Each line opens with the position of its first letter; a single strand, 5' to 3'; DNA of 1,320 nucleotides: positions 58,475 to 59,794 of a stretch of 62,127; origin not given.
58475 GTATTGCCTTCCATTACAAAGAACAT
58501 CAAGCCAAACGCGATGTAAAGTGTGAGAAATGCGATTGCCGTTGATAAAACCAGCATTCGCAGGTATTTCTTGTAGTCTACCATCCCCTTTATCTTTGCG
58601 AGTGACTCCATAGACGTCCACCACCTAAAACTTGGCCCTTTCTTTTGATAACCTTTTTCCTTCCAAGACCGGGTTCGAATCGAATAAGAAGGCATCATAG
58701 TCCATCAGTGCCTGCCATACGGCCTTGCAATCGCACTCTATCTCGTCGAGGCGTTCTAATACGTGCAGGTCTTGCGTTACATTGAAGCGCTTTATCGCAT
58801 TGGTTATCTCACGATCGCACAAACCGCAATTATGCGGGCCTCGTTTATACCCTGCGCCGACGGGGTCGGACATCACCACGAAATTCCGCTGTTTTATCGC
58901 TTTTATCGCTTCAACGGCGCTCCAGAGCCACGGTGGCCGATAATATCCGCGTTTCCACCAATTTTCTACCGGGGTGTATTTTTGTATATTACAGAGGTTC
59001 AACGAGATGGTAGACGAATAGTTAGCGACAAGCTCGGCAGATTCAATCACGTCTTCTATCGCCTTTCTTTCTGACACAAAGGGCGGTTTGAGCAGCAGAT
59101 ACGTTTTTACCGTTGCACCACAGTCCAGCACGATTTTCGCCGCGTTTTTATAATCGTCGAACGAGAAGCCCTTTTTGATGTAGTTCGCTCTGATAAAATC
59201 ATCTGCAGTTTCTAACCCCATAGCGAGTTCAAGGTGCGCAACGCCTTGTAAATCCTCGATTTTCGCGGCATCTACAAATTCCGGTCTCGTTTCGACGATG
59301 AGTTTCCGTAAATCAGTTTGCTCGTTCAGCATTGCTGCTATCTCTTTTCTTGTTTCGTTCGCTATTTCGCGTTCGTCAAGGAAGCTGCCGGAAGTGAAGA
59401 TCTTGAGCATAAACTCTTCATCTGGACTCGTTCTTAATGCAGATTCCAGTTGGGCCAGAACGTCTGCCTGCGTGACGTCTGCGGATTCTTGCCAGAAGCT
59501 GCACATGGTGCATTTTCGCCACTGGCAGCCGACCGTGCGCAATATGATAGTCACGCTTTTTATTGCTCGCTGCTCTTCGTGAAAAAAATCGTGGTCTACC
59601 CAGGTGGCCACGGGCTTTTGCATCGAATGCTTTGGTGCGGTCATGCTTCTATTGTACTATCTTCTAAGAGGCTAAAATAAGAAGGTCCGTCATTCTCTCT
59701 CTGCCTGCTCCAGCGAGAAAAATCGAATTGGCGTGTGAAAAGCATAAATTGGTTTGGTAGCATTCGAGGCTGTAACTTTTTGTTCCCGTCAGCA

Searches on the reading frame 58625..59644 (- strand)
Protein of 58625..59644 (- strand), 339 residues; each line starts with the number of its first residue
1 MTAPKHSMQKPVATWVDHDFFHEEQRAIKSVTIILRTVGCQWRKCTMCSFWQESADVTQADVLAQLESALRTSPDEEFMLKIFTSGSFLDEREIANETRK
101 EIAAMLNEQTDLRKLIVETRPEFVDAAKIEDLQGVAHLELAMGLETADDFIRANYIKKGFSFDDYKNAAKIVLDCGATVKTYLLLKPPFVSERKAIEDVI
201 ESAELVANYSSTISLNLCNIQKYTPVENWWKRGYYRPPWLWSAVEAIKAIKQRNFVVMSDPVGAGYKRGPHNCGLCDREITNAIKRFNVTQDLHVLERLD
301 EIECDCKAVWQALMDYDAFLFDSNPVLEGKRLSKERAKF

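Call 45: search_protein_families(library=pfam, proteins=[window:58625-59644:-], max_evalue=0.00001)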
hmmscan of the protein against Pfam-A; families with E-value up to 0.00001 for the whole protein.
window:58625-59644:- (339 aa): 1 family
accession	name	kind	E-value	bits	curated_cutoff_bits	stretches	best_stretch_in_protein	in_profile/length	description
PF04055.27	Radical_SAM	-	6.2e-08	33.4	29.5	1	36-188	3-152/166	Radical SAM superfamily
